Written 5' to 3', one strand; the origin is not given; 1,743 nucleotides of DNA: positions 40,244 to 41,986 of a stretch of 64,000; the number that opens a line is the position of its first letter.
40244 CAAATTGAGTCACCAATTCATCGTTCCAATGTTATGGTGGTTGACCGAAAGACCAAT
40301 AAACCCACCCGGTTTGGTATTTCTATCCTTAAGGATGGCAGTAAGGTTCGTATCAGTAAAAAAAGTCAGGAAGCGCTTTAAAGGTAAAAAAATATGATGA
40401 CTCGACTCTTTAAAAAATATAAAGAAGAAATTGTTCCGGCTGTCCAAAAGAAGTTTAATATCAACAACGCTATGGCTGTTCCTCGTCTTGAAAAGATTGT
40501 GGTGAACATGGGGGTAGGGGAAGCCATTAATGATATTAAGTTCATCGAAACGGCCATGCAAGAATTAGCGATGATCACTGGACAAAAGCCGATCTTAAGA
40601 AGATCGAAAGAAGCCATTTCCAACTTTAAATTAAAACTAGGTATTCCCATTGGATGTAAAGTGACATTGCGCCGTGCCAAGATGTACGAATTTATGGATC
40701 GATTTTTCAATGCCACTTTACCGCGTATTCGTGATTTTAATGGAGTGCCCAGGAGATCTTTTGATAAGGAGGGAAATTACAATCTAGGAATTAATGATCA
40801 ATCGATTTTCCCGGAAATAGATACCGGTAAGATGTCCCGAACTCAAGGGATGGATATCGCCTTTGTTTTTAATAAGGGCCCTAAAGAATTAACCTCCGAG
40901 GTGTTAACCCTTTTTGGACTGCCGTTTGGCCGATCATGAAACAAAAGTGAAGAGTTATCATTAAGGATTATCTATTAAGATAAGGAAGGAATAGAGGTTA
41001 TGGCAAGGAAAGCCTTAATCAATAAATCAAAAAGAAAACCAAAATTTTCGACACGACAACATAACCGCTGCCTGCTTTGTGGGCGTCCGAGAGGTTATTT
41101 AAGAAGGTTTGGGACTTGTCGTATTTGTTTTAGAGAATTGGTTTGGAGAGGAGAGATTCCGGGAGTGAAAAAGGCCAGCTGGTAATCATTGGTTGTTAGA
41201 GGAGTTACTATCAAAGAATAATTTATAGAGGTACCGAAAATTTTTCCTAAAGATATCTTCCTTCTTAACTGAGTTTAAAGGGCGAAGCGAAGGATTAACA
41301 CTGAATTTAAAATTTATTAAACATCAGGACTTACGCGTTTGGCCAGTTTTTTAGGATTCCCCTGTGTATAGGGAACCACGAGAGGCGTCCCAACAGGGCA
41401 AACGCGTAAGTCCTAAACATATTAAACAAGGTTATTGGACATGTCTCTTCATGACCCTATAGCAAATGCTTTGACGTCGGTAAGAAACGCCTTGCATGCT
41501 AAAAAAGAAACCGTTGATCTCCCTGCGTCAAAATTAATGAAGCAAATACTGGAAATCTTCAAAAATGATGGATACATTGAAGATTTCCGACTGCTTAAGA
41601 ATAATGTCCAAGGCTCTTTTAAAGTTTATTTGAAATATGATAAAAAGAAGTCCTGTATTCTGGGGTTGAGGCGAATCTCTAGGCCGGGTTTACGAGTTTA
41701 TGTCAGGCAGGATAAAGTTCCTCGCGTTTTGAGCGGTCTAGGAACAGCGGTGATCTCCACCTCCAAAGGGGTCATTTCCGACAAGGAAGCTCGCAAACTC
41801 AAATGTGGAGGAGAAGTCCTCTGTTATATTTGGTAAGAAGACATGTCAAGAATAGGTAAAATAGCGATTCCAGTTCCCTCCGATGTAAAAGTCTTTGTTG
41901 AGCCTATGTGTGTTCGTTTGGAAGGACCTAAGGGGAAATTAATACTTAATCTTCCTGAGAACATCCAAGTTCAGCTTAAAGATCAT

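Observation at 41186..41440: spc operon split by a 255-bp spacer carrying a 16-bp perfect inverted repeat immediately upstream of rpsH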

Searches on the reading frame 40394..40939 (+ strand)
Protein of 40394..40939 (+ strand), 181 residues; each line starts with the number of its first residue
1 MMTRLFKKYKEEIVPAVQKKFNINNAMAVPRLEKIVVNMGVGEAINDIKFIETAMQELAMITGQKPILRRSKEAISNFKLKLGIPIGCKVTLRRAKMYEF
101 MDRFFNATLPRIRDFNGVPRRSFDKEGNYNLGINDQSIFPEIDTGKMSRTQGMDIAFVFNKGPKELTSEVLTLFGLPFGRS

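Call 19: find_encoding_contigs(protein=window:40394-40939:+, flank=3000, max_places=6)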
Protein window:40394-40939:+ (181 aa): 2 contigs read that carry it; 1 place shown.
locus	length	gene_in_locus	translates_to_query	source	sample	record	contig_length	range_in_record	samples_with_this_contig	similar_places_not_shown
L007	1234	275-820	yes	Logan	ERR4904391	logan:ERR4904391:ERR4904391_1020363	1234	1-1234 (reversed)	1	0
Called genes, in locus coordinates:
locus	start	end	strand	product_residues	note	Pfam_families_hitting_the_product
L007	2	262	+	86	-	?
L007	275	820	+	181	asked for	PF00281:Ribosomal_L5, PF00673:Ribosomal_L5_C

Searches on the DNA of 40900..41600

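Call 4: search_rna_families(source=window, start=40900, end=41600, threshold=evalue, max_evalue=10, show_alignments=3)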
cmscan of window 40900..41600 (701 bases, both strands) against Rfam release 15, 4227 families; matches with E-value up to 10: 5.
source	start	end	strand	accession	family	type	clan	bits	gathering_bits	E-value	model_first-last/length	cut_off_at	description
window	40956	41039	+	RF02982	gltS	Cis-reg;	-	21.6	47.5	1.7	1-105/105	no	gltS RNA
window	41168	41283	+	RF01948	KCNQ1OT1_3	Gene; lncRNA;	-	20.7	60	1.5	1-116/116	no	KCNQ1 overlapping transcript 1 conserved region 3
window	41540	41600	-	RF00042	CopA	Gene; antisense;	-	18.7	60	1.3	25-92/92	5'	CopA-like RNA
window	41319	41422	-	RF00962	mir-586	Gene; miRNA;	-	17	89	1.6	1-87/87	no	mir-586 microRNA precursor family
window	41439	41488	-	RF00521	SAM_alpha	Cis-reg; riboswitch;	-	12.1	36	6.3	1-79/79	no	Alpha-proteobacteria SAM riboswitch aptamer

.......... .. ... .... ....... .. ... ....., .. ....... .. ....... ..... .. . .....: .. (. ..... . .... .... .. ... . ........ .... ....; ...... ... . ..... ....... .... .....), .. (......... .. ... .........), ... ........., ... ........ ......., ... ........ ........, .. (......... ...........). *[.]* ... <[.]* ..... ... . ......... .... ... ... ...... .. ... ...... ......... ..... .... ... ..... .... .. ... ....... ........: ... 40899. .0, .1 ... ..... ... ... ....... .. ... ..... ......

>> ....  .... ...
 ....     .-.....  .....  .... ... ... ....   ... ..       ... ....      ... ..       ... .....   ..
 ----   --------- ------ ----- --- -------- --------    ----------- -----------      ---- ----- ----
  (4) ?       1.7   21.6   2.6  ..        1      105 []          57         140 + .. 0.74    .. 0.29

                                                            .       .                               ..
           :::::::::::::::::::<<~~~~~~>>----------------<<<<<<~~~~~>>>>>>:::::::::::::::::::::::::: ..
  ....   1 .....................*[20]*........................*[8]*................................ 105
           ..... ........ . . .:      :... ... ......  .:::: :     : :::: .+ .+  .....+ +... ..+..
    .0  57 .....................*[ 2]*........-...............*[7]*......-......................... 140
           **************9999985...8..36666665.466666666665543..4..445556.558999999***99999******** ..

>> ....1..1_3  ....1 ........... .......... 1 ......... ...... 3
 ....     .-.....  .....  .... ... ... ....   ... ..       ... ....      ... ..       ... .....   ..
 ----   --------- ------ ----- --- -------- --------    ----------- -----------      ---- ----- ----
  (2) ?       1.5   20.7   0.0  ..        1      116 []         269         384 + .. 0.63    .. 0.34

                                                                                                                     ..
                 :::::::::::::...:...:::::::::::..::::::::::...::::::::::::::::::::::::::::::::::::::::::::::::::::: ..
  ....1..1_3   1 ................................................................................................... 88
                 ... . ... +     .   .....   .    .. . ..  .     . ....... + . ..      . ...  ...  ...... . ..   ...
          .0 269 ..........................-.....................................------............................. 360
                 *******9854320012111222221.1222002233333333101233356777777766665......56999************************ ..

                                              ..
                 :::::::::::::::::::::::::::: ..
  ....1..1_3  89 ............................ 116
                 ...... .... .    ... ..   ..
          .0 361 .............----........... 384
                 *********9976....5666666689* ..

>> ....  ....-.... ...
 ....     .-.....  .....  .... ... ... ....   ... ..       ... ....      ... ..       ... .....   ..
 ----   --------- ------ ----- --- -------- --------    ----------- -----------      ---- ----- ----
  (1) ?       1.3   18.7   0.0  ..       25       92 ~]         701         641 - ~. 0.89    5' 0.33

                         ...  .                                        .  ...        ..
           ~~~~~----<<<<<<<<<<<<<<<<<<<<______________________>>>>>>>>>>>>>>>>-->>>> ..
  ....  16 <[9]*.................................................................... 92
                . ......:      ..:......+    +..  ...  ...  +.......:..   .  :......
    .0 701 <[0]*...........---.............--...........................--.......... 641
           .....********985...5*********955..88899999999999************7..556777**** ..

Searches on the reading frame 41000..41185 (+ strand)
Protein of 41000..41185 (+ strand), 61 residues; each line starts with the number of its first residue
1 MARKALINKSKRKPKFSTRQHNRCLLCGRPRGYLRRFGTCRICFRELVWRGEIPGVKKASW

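Call 18: find_encoding_contigs(protein=window:41000-41185:+, flank=3000, max_places=6)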
Protein window:41000-41185:+ (61 aa): no gene with exactly this product is on record in the collection.

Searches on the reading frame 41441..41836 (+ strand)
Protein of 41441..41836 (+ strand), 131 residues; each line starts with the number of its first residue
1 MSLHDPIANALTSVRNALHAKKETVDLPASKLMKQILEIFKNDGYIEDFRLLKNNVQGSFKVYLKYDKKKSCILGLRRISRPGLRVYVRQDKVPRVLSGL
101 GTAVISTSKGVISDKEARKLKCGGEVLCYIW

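Call 9: find_homologous_proteins(query=window:41441-41836:+, max_evalue=1e-20)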
Query window:41441-41836:+ (131 aa): 6852 proteins with E <= 1e-20 among 6963 candidates; the best 120 are listed.
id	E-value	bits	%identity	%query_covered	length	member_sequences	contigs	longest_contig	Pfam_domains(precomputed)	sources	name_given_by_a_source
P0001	6.9e-80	283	100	100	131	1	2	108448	PF00410.25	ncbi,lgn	-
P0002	1.7e-60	220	78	100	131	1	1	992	PF00410.25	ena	-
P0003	4.6e-60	219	77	100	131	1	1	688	PF00410.25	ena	-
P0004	6.5e-60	218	73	100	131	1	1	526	PF00410.25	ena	-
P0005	8.7e-60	218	75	100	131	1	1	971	PF00410.25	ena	-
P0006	8.9e-60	218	73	100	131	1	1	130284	PF00410.25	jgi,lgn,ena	-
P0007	9.8e-60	218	76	100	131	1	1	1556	PF00410.25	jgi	jgi:small subunit ribosomal protein S8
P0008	1.8e-59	217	74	100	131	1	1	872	PF00410.25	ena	-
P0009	1.8e-59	217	75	100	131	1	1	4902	PF00410.25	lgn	-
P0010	2.3e-59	216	74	100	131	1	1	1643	PF00410.25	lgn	-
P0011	3.2e-59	216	73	100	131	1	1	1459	PF00410.25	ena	-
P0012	3.3e-59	216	74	100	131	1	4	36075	PF00410.25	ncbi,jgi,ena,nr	ncbi:MAG: 30S ribosomal protein S8 [Omnitrophica WOR_2 bacterium GWA2_47_8]|nr:MAG: 30S ribosomal pr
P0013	3.4e-59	216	74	100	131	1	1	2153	PF00410.25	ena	-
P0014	4.5e-59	215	77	100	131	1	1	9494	PF00410.25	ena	-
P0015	5.3e-59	215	75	100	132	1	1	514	PF00410.25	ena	-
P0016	6.5e-59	215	75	100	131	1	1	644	PF00410.25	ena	-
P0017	8.4e-59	215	73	100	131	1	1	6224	PF00410.25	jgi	jgi:small subunit ribosomal protein S8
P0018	8.5e-59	215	74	100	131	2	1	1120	PF00410.25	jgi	jgi:small subunit ribosomal protein S8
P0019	8.8e-59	215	73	100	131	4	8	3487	PF00410.25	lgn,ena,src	-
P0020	1.2e-58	214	73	100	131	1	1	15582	PF00410.25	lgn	-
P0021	1.6e-58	214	75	100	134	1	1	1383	PF00410.25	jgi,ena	-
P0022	1.6e-58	214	75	100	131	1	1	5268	PF00410.25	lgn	-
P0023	1.7e-58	214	74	100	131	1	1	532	PF00410.25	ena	-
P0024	1.7e-58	214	74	100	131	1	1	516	PF00410.25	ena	-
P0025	1.7e-58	214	74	100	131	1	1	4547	PF00410.25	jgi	-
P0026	1.7e-58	214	74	100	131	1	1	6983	PF00410.25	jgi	jgi:small subunit ribosomal protein S8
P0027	1.7e-58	214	76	100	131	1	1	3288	PF00410.25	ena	-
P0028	1.7e-58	214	72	100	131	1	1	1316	PF00410.25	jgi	jgi:small subunit ribosomal protein S8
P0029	1.7e-58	214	74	100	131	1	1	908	PF00410.25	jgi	jgi:small subunit ribosomal protein S8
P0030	1.7e-58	214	75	100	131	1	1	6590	PF00410.25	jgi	jgi:small subunit ribosomal protein S8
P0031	1.7e-58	214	73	100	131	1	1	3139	PF00410.25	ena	-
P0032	1.7e-58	214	75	100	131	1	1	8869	PF00410.25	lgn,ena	-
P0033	1.7e-58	214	71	100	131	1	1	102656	PF00410.25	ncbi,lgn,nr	ncbi:MAG: 30S ribosomal protein S8 [Candidatus Omnitrophica bacterium]|nr:30S ribosomal protein S8 [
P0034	1.8e-58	213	72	100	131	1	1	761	PF00410.25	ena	-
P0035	1.9e-58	213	76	97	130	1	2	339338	PF00410.25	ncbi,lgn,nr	ncbi:MAG: 30S ribosomal protein S8 [Candidatus Omnitrophota bacterium]|nr:30S ribosomal protein S8 [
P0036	2.1e-58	213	73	100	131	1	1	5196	PF00410.25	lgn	-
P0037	2.3e-58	213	75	100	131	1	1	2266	PF00410.25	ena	-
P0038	2.4e-58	213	75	100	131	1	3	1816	PF00410.25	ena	-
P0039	2.4e-58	213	73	100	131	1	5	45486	PF00410.25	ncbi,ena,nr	ncbi:MAG: 30S ribosomal protein S8 [Candidatus Omnitrophica bacterium]|nr:30S ribosomal protein S8 [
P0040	2.5e-58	213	76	100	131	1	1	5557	PF00410.25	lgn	-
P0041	3.2e-58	213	73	100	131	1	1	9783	PF00410.25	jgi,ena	-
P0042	3.2e-58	213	75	100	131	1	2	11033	PF00410.25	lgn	-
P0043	3.4e-58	213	73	100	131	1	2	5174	PF00410.25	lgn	-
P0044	3.5e-58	213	73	100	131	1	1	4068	PF00410.25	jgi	jgi:small subunit ribosomal protein S8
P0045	3.7e-58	213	73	100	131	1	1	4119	PF00410.25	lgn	-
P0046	3.7e-58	212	74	100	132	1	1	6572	PF00410.25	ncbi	-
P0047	4.1e-58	212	74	100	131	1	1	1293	PF00410.25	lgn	-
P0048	4.3e-58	212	74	100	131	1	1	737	PF00410.25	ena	-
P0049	4.3e-58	212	74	100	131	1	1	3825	PF00410.25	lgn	-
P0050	4.4e-58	212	71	100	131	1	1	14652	PF00410.25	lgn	-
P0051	4.7e-58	212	73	100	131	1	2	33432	PF00410.25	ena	-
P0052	4.8e-58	212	74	100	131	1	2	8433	PF00410.25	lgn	-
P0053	5.1e-58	212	73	100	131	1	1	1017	PF00410.25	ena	-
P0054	6.1e-58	212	73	100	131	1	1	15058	PF00410.25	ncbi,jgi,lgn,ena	-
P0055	6.2e-58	212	72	100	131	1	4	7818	PF00410.25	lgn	-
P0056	6.3e-58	212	72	100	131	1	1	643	PF00410.25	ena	-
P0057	6.3e-58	212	71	100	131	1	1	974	PF00410.25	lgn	-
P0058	6.4e-58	212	73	100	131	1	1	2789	PF00410.25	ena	-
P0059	6.4e-58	212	73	100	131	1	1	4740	PF00410.25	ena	-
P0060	6.8e-58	212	73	100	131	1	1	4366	PF00410.25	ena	-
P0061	6.8e-58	212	74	100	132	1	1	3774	PF00410.25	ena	-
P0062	8.0e-58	211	73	100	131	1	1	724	PF00410.25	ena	-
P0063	8.3e-58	211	73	100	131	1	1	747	PF00410.25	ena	-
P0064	8.4e-58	211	71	100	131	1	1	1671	PF00410.25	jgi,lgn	-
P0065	8.4e-58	211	73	100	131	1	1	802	PF00410.25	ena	-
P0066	8.4e-58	211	73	100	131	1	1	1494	PF00410.25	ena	-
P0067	8.6e-58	211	73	100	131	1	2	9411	PF00410.25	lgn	-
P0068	8.6e-58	211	71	100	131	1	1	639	PF00410.25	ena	-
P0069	8.6e-58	211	76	100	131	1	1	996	PF00410.25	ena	-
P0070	8.6e-58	211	72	100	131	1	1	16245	PF00410.25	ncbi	-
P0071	8.9e-58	211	73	100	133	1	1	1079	PF00410.25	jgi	jgi:small subunit ribosomal protein S8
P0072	9.6e-58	211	74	100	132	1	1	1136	PF00410.25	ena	-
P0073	1.1e-57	211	73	100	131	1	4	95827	PF00410.25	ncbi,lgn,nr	ncbi:MAG: 30S ribosomal protein S8 [Candidatus Omnitrophica bacterium]|nr:30S ribosomal protein S8 [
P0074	1.1e-57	211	72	100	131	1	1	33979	PF00410.25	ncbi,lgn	-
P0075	1.2e-57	211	71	100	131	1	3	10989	PF00410.25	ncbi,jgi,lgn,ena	jgi:small subunit ribosomal protein S8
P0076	1.2e-57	211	70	100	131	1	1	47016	PF00410.25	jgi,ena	-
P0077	1.2e-57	211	73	100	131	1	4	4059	PF00410.25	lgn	-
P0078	1.2e-57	211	73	100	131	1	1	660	PF00410.25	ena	-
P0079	1.2e-57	211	75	100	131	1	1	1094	PF00410.25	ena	-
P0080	1.3e-57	211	73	100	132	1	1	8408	PF00410.25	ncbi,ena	-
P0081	1.5e-57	211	72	100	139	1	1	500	PF00410.25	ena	-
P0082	1.5e-57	211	70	100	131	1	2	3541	PF00410.25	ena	-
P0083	1.6e-57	210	71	100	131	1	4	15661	PF00410.25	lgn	-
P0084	1.6e-57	210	73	100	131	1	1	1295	PF00410.25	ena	-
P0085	1.6e-57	210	73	100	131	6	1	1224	PF00410.25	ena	-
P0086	1.6e-57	210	73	100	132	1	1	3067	PF00410.25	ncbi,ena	-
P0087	1.7e-57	210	70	100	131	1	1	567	PF00410.25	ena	-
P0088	1.8e-57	210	72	100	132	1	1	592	PF00410.25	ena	-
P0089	1.9e-57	210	69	100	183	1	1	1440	PF00410.25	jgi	jgi:small subunit ribosomal protein S8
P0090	1.9e-57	210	75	100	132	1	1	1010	PF00410.25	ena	-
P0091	2.1e-57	210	73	100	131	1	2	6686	PF00410.25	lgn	-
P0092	2.2e-57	210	72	100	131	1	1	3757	PF00410.25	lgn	-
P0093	2.2e-57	210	73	100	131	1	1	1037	PF00410.25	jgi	jgi:small subunit ribosomal protein S8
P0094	2.3e-57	210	74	100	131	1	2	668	PF00410.25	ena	-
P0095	2.3e-57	210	72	100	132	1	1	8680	PF00410.25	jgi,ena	-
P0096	2.3e-57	210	73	100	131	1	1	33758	PF00410.25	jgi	jgi:small subunit ribosomal protein S8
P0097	2.3e-57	210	73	100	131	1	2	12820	PF00410.25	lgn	-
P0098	2.3e-57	210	72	100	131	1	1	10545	PF00410.25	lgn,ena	-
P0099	2.3e-57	210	73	100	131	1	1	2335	PF00410.25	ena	-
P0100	2.4e-57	210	73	100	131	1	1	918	PF00410.25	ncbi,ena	-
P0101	2.4e-57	210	73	100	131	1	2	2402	PF00410.25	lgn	-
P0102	2.4e-57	210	73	100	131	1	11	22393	PF00410.25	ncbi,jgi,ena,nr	ncbi:MAG: 30S ribosomal protein S8 [Omnitrophica WOR_2 bacterium RIFCSPHIGHO2_01_FULL_52_10]|nr:MAG:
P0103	2.4e-57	210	73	100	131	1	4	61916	PF00410.25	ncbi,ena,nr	ncbi:MAG: 30S ribosomal protein S8 [Candidatus Omnitrophica bacterium]|nr:30S ribosomal protein S8 [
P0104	2.4e-57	210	74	100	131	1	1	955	PF00410.25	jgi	jgi:small subunit ribosomal protein S8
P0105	2.9e-57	210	71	100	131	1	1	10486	PF00410.25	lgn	-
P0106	2.9e-57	210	71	100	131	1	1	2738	PF00410.25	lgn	-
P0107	2.9e-57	210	73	100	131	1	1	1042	PF00410.25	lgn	-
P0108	3.0e-57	210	72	100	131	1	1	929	PF00410.25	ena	-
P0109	3.0e-57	210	73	100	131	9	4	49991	PF00410.25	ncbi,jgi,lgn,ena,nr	ncbi:MAG: 30S ribosomal protein S8 [Candidatus Omnitrophica bacterium]|jgi:small subunit ribosomal p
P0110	3.2e-57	209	76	100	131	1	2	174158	PF00410.25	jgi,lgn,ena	-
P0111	3.2e-57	209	70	100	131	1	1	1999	PF00410.25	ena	-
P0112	3.2e-57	209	72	100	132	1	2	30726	PF00410.25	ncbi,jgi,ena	-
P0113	3.2e-57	209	72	100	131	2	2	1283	PF00410.25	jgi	jgi:small subunit ribosomal protein S8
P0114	3.2e-57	209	72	100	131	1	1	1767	PF00410.25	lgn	-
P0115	3.3e-57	209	73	100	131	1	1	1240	PF00410.25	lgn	-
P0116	3.3e-57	209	72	100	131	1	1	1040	PF00410.25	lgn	-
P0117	3.3e-57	209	71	100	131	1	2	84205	PF00410.25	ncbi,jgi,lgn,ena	-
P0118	3.5e-57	209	72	100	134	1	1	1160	PF00410.25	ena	-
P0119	4.2e-57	209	73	100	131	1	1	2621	PF00410.25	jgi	jgi:small subunit ribosomal protein S8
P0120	4.3e-57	209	72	100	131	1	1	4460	PF00410.25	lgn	-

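Call 10: find_encoding_contigs(protein=P0001, flank=3000, max_places=4)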
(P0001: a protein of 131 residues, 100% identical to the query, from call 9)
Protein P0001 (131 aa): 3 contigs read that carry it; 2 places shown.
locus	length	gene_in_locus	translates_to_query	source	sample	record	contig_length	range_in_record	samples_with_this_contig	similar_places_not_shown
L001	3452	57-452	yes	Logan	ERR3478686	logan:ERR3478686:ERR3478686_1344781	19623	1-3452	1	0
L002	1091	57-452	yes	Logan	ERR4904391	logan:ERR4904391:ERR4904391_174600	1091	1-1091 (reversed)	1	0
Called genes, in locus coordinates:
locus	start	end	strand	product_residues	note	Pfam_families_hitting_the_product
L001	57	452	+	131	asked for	PF00410:Ribosomal_S8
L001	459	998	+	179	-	PF00347:Ribosomal_L6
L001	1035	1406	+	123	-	PF00861:Ribosomal_L18p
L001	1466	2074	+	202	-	PF00333:Ribosomal_S5, PF03719:Ribosomal_S5_C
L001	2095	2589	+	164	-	PF00828:Ribosomal_L27A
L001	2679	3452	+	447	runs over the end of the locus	PF00344:SecY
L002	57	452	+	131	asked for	PF00410:Ribosomal_S8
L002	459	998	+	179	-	PF00347:Ribosomal_L6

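Call 11: find_encoding_contigs(protein=P0006, flank=3000, max_places=3)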
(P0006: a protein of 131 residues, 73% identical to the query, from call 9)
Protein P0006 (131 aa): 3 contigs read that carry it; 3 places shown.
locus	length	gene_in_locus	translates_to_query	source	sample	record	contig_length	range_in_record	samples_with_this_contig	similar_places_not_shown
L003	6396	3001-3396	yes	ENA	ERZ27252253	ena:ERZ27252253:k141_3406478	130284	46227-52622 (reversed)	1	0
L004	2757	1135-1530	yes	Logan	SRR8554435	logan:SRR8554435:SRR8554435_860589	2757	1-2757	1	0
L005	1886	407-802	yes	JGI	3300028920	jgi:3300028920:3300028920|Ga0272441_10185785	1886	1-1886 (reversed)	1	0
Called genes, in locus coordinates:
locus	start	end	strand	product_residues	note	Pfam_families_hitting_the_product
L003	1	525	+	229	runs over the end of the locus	PF05316:VAR1 (faint), PF07650:KH_2, PF00189:Ribosomal_S3_C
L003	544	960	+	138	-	PF00252:Ribosomal_L16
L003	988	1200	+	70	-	PF00831:Ribosomal_L29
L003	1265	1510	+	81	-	PF00366:Ribosomal_S17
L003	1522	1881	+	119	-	PF00238:Ribosomal_L14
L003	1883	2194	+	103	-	PF00467:KOW, PF17136:ribosomal_L24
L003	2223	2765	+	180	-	PF00281:Ribosomal_L5, PF00673:Ribosomal_L5_C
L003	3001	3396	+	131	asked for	PF00410:Ribosomal_S8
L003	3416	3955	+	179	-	PF00347:Ribosomal_L6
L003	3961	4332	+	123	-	PF00861:Ribosomal_L18p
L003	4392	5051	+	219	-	PF00333:Ribosomal_S5, PF03719:Ribosomal_S5_C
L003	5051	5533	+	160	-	PF00828:Ribosomal_L27A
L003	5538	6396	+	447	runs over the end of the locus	PF00344:SecY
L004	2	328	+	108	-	?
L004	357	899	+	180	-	PF00281:Ribosomal_L5, PF00673:Ribosomal_L5_C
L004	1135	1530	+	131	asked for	PF00410:Ribosomal_S8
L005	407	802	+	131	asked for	PF00410:Ribosomal_S8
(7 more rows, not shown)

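Call 12: find_encoding_contigs(protein=P0035, flank=3000, max_places=3)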
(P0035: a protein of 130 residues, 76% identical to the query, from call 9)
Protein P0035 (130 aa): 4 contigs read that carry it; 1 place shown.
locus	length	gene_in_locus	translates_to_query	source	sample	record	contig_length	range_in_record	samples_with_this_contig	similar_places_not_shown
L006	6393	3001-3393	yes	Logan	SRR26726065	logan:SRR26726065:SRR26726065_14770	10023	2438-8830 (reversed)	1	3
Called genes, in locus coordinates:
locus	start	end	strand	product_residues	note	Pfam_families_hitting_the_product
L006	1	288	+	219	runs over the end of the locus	PF07650:KH_2, PF00189:Ribosomal_S3_C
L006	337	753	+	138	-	PF00252:Ribosomal_L16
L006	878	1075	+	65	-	PF00831:Ribosomal_L29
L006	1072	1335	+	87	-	PF00366:Ribosomal_S17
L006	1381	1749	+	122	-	PF00238:Ribosomal_L14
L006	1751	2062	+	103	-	PF22682:Ribosomal_uL24m-like (weak), PF00467:KOW, PF17136:ribosomal_L24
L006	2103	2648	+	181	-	PF00281:Ribosomal_L5, PF00673:Ribosomal_L5_C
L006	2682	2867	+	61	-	PF00253:Ribosomal_S14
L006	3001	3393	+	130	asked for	PF00410:Ribosomal_S8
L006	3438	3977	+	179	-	PF00347:Ribosomal_L6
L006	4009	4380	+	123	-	PF00861:Ribosomal_L18p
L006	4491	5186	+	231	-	PF00333:Ribosomal_S5, PF03719:Ribosomal_S5_C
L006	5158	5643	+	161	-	PF00828:Ribosomal_L27A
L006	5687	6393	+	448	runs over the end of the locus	PF00344:SecY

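Call 35: find_related_loci(query=window:41441-41836:+, collection=metagenome_contigs, flank=1500)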
Query window:41441-41836:+ (131 aa) in metagenome_contigs; peptide patterns used: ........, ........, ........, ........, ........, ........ (x = any residue, [..] = any of these).
465 stretches matched a pattern; 246 encode a relative of the query (tblastn E <= 1e-3); the best 80 are kept; 80 distinct loci.
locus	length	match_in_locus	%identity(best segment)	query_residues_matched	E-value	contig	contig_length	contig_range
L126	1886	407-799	73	1-131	6e-69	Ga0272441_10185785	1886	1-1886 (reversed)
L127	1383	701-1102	75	1-131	5e-70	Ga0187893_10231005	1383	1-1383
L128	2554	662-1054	73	1-131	1e-65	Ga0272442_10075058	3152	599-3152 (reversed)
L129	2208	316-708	73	1-131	2e-65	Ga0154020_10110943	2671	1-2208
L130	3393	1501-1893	73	1-131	1e-64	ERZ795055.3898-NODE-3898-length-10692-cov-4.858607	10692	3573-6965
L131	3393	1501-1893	72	1-131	9e-65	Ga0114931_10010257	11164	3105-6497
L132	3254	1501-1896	73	1-131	2e-64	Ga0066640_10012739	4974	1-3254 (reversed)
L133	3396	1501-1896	73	1-131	2e-64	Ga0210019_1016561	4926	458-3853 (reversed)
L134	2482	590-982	72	1-131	1e-64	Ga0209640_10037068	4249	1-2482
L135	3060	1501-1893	71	1-131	4e-64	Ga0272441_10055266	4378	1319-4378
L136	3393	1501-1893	70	1-131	6e-64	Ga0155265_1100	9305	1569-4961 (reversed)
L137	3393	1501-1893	72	1-131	3e-63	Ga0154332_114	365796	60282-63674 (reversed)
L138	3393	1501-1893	73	1-131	2e-63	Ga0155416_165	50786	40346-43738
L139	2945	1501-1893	70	1-131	2e-63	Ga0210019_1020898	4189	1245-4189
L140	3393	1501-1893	73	1-131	2e-63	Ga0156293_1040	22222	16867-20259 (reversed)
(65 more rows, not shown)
